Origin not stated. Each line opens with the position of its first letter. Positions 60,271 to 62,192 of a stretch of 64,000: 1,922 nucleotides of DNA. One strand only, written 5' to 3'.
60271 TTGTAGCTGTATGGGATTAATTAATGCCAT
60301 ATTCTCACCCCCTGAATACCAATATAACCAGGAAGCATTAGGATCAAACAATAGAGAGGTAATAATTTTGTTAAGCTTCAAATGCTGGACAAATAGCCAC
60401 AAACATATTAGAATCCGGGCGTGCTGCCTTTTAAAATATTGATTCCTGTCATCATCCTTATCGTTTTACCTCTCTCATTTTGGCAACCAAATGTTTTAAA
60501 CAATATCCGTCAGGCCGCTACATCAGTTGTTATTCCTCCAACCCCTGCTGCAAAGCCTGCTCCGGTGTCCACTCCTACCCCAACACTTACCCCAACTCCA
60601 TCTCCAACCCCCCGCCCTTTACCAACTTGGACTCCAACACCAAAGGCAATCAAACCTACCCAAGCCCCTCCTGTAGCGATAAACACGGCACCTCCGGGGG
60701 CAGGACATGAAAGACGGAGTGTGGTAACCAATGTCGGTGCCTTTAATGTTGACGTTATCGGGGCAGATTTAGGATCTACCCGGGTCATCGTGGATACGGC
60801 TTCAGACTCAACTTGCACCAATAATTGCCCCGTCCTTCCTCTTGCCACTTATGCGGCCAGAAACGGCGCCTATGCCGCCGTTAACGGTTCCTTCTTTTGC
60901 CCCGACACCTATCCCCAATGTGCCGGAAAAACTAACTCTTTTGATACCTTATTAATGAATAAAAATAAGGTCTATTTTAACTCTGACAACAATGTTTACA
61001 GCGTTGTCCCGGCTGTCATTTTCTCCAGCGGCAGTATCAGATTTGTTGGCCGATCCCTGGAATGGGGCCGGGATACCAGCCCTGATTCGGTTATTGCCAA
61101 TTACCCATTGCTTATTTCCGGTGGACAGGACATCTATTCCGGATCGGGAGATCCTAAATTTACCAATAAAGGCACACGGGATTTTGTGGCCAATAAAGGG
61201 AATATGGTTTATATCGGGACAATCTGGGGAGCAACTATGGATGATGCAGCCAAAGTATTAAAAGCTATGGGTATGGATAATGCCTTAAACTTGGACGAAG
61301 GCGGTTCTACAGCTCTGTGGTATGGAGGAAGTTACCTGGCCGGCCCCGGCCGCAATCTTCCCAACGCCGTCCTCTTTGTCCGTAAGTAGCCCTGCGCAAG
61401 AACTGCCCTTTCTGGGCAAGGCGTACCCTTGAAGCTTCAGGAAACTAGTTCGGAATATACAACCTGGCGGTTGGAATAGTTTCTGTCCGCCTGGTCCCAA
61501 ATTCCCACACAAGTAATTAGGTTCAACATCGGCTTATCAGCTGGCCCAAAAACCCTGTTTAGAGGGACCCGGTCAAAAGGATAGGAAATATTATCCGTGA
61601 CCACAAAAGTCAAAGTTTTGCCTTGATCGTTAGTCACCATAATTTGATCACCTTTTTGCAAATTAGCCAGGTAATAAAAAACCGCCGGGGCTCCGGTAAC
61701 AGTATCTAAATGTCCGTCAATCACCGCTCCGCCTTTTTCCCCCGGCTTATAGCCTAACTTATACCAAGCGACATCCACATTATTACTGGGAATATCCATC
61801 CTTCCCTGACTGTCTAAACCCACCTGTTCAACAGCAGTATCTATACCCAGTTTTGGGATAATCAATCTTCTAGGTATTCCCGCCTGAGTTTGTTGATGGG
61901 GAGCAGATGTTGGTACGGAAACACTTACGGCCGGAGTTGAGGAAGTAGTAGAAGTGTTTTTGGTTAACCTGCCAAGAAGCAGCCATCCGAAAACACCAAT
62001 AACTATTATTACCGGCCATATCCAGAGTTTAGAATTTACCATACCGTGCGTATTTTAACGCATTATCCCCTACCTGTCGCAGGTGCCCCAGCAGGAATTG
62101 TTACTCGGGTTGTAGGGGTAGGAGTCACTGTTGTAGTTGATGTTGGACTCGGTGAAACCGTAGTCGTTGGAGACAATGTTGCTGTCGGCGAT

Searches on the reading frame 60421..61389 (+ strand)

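Call 67: search_protein_families(library=pfam, proteins=[window:60421-61389:+], max_evalue=0.0001)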
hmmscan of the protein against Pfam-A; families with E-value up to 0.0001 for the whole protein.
window:60421-61389:+ (322 aa): 1 family
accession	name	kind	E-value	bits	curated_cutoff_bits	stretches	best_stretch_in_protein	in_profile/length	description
PF09992.14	NAGPA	-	1.7e-14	54.9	25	1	148-319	1-168/169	Phosphodiester glycosidase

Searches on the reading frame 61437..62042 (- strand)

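Call 67: search_protein_families(library=pfam, proteins=[window:61437-62042:-], max_evalue=0.0001)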
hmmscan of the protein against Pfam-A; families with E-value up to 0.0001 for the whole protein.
window:61437-62042:- (201 aa): 1 family
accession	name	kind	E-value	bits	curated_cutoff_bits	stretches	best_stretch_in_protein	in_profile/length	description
PF04203.18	Sortase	-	1.2e-21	77.2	26.6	1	61-200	2-125/125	Sortase domain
